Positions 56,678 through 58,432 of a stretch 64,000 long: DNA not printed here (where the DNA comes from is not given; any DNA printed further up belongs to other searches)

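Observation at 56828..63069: c-di-GMP-type PilZ receptor fused to a SAM methyltransferase, directly downstream of a nine-PAS hybrid kinase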

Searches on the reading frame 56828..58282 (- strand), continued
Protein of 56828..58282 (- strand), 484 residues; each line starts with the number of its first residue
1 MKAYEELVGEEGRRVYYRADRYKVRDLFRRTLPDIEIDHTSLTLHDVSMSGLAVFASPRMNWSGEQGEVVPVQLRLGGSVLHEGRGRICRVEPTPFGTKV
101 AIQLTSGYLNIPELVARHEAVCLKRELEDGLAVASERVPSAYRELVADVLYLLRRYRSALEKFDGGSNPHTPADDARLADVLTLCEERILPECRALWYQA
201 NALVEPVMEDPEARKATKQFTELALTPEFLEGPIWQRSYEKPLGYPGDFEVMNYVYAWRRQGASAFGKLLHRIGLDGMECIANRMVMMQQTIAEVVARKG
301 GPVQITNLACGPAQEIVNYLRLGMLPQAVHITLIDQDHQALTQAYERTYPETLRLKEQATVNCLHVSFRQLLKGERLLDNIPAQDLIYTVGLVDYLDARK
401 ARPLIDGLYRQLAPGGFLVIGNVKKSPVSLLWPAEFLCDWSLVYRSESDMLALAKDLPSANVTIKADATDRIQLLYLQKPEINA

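Call 45: find_encoding_contigs(protein=P0290, flank=6000, max_places=2)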
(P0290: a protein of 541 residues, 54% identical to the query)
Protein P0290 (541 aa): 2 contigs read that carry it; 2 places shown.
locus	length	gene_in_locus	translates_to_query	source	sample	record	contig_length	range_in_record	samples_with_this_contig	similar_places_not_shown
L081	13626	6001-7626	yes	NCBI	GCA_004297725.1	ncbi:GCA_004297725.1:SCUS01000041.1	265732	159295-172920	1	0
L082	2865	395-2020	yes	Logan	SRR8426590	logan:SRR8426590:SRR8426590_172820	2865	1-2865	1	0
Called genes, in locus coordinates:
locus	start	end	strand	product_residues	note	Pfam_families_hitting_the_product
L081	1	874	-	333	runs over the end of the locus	PF03372:Exo_endo_phos, PF19580:Exo_endo_phos_3 (faint)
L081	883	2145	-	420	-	PF00171:Aldedh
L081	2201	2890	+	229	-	PF00583:Acetyltransf_1, PF13508:Acetyltransf_7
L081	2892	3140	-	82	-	-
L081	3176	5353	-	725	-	-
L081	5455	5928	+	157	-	PF00075:RNase_H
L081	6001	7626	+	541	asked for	PF08242:Methyltransf_12 (weak)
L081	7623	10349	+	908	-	PF20968:MASE8 (weak), PF00512:HisKA, PF02518:HATPase_c, PF13581:HATPase_c_2 (faint), PF13589:HATPase_c_3 (faint), PF14501:HATPase_c_5 (faint), PF00072:Response_reg, PF02518:HATPase_c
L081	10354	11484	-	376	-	PF00696:AA_kinase, PF01472:PUA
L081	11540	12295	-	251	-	PF07947:YhhN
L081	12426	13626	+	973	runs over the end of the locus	PF00176:SNF2-rel_dom, PF00271:Helicase_C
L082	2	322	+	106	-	?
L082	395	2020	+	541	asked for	PF08242:Methyltransf_12 (weak)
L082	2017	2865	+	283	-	?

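Call 46: find_encoding_contigs(protein=P0276, flank=6000, max_places=2)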
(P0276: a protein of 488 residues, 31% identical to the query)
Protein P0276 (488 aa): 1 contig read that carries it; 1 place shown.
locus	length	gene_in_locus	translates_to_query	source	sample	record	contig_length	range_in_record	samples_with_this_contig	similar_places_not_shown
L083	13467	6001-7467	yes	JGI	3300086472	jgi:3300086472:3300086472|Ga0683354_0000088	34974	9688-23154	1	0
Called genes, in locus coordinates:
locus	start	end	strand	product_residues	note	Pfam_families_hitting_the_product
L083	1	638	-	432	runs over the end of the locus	PF01590:GAF, PF13185:GAF_2, PF13492:GAF_3 (faint)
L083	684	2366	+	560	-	PF01593:Amino_oxidase (faint), PF28550:DUF8436, PF07992:Pyr_redox_2, PF00070:Pyr_redox (faint), PF01266:DAO (weak), PF03486:HI0933_like, PF01266:DAO, PF21688:FAD-depend_C, +3 more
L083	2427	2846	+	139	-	-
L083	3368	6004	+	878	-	PF20968:MASE8 (weak), PF00512:HisKA, PF13581:HATPase_c_2 (faint), PF02518:HATPase_c, PF13589:HATPase_c_3 (faint), PF00072:Response_reg, PF00512:HisKA, PF02518:HATPase_c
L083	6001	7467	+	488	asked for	PF07238:PilZ (weak), PF12147:Methyltransf_20 (weak)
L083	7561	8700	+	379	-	PF00072:Response_reg, PF00512:HisKA (weak), PF02518:HATPase_c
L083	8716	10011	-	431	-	PF00368:HMG-CoA_red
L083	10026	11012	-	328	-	PF00288:GHMP_kinases_N (weak), PF08544:GHMP_kinases_C (weak)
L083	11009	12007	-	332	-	PF22700:MVD-like_N, PF18376:MDD_C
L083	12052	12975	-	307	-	PF00288:GHMP_kinases_N, PF08544:GHMP_kinases_C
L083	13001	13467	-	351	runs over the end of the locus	PF00348:polyprenyl_synt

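Call 47: find_encoding_contigs(protein=P0366, flank=6000, max_places=2)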
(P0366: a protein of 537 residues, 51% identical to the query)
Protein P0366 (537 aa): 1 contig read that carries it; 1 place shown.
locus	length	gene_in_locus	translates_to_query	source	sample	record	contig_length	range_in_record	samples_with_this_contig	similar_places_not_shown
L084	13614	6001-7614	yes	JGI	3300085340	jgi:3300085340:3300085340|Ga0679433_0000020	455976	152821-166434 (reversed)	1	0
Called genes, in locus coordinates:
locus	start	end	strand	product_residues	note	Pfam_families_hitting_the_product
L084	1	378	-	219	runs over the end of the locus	PF01625:PMSR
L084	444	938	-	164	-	-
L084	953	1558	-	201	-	-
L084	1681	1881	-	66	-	PF10685:KGG (weak)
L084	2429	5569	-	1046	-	PF09826:Beta_propel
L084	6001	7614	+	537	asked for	PF12147:Methyltransf_20 (faint)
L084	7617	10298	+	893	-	PF00512:HisKA, PF02518:HATPase_c, PF13581:HATPase_c_2 (faint), PF00072:Response_reg, PF02518:HATPase_c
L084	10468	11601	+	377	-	PF00072:Response_reg, PF02518:HATPase_c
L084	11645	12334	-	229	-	PF00072:Response_reg, PF00486:Trans_reg_C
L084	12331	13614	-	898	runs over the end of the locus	PF02702:KdpD, PF00582:Usp, PF13493:DUF4118, PF13492:GAF_3, PF00512:HisKA, PF02518:HATPase_c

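Call 49: search_protein_families(library=pfam, proteins=[L081:7623-8400:+, L083:3368-4100:+, L084:7617-8400:+], max_evalue=10)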
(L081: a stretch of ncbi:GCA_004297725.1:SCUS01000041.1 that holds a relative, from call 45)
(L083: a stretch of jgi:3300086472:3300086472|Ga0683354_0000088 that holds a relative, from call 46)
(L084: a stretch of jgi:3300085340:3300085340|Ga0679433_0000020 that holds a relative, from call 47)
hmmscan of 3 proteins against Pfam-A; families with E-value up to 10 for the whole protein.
L081:7623-8400:+ (259 aa): 2 families
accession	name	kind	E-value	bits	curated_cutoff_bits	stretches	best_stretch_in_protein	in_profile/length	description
PF00512.31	HisKA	-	4.2e-07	30.4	26.9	1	217-257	2-39/66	His Kinase A (phospho-acceptor) domain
PF14110.11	DUF4282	-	0.0021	19.1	27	1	130-202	10-83/86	Domain of unknown function (DUF4282)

L083:3368-4100:+ (244 aa): 1 family
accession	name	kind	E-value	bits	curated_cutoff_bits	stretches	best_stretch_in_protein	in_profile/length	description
PF20712.2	CyanoTRADDas_TM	-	1.5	9.4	24.3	1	128-148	13-33/68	Cyanobacterial TRADD-N associated 2-Transmembrane domain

L084:7617-8400:+ (261 aa): 2 families
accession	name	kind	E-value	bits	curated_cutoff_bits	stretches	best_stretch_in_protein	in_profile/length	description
PF00512.31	HisKA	-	4.2e-09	36.8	26.9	1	216-259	2-42/66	His Kinase A (phospho-acceptor) domain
PF09843.14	DUF2070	-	0.075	11.8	30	1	22-172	11-163/561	Predicted membrane protein (DUF2070)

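Call 62: search_protein_families(library=pfam, proteins=[L036:7512-9839:+, L036:5997-7466:-, L036:14439-15248:-, L006:13030-14325:-, L005:12940-14346:-], max_evalue=0.001)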
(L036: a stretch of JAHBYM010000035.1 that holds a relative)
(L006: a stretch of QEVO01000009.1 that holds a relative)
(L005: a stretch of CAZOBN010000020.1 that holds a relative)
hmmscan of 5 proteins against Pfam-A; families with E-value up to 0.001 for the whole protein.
L036:7512-9839:+ (775 aa): 4 families
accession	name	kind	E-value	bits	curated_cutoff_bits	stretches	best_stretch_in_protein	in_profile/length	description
PF03176.21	MMPL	-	1.2e-30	107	20.5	2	64-381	18-302/333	MMPL family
PF02460.24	Patched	-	2.3e-05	24.6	23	1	245-380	23-156/156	Patched SSD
PF00873.25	ACR_tran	-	4.8e-05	21.7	28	1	223-380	858-1019/1021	AcrB/AcrD/AcrF family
PF12349.14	Sterol-sensing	-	0.00011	22.6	22.3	1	255-380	10-135/153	Sterol-sensing domain of SREBP cleavage-activation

L036:5997-7466:- (489 aa): 4 families
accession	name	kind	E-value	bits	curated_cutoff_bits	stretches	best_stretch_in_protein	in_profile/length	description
PF13489.12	Methyltransf_23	-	1.2e-07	32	27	1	238-373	12-136/164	Methyltransferase domain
PF08241.18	Methyltransf_11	-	0.00022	22.2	21.2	1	251-352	1-95/95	Methyltransferase domain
PF08242.18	Methyltransf_12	-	0.00048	21.3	30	0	251-350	1-98/98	Methyltransferase domain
PF13649.12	Methyltransf_25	-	0.00073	20.6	27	0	251-348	2-97/97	Methyltransferase domain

L036:14439-15248:- (269 aa): 1 family
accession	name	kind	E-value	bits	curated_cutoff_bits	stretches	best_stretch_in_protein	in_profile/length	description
PF02673.24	BacA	-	2.5e-75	254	33.4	1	9-259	1-256/257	Bacitracin resistance protein BacA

L006:13030-14325:- (431 aa): 5 families
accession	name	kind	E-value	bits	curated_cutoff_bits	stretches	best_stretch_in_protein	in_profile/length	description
PF03349.22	Toluene_X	-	1.5e-93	314.1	29.7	1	18-431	2-421/421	Outer membrane protein transport protein (OMPP1/FadL/TodX)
PF13505.12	OMP_b-brl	-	4.5e-09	37.2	28.7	0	212-350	35-153/175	Outer membrane protein beta-barrel domain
PF10677.15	DUF2490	-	6.3e-07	29.7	29.8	0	330-394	8-60/186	Protein of unknown function (DUF2490)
PF02462.21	Opacity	-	0.00027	21.5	21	0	319-354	74-109/126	Opacity family porin protein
PF11854.14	MtrB_PioB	-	0.00097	18.3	23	0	140-242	453-543/635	Putative outer membrane beta-barrel porin, MtrB/PioB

L005:12940-14346:- (468 aa): 7 families
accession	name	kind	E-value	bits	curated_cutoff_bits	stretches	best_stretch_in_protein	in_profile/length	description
PF03349.22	Toluene_X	-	6.9e-99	331.6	29.7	1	56-468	3-421/421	Outer membrane protein transport protein (OMPP1/FadL/TodX)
PF13505.12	OMP_b-brl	-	1.4e-13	51.8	28.7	1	166-288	58-158/175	Outer membrane protein beta-barrel domain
PF10677.15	DUF2490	-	6.7e-08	32.9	29.8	0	163-220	2-59/186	Protein of unknown function (DUF2490)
PF13609.12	Porin_4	-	4.7e-06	27.1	27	1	253-387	179-307/310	Gram-negative porin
PF02462.21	Opacity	-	0.0004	20.9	21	0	260-345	40-114/126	Opacity family porin protein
PF00593.30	TonB_dep_Rec_b-barrel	-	0.00052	20.4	27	1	234-429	40-242/436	TonB dependent receptor-like, beta-barrel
PF20841.2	NtrZ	-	0.00092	19.9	27.7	0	205-224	34-53/78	NtrZ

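Call 85: get_annotated_region(hit=H1, flank=4000)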
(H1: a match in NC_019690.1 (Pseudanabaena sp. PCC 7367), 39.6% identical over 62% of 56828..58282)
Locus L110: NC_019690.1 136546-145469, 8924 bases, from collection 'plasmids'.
description: Pseudanabaena sp. PCC 7367 plasmid pPSE7367.01, complete sequence
organism: Pseudanabaena sp. PCC 7367 (NCBI taxid 82654)
taxonomy: Bacteria; Cyanobacteriota; Cyanophyceae; Pseudanabaenales; Pseudanabaenaceae; Pseudanabaena; Pseudanabaena sp. PCC 7367
host: -; source: -; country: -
typing (MOB-suite, as given by PLSDB): conjugative; replicon rep_cluster_1271; relaxase MOBQ; mating-pair formation MPF_T
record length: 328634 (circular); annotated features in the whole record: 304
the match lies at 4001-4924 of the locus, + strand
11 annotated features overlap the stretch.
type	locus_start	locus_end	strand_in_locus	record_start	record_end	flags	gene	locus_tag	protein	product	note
CDS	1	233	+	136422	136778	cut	-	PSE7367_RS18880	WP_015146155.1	hypothetical protein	-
CDS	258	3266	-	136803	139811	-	-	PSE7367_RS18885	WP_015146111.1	Tn3 family transposase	-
CDS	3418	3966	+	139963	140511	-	-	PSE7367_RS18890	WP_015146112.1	recombinase family protein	GO:0006310 - DNA recombination [Evidence IEA]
CDS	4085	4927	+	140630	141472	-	-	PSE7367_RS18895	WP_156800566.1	class I SAM-dependent methyltransferase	-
CDS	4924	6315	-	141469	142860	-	-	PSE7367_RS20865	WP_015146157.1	HAMP domain-containing sensor histidine kinase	GO:0007165 - signal transduction [Evidence IEA]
CDS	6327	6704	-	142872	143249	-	-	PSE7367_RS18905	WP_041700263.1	response regulator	GO:0000160 - phosphorelay signal transduction system [Evidence IEA]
CDS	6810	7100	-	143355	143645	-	-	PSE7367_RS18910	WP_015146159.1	type II toxin-antitoxin system RelE/ParE family toxin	GO:0030541 - plasmid partitioning [Evidence IEA]; GO:0051290 - protein heterotetramerization [Evidence IEA]; GO:0009432 ...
CDS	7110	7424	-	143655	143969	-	-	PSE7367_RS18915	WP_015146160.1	hypothetical protein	-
CDS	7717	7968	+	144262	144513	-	-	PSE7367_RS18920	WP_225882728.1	helix-turn-helix transcriptional regulator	-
CDS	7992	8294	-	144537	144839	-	-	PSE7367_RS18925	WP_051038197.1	hypothetical protein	-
CDS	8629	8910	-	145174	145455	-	-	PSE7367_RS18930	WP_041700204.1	hypothetical protein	-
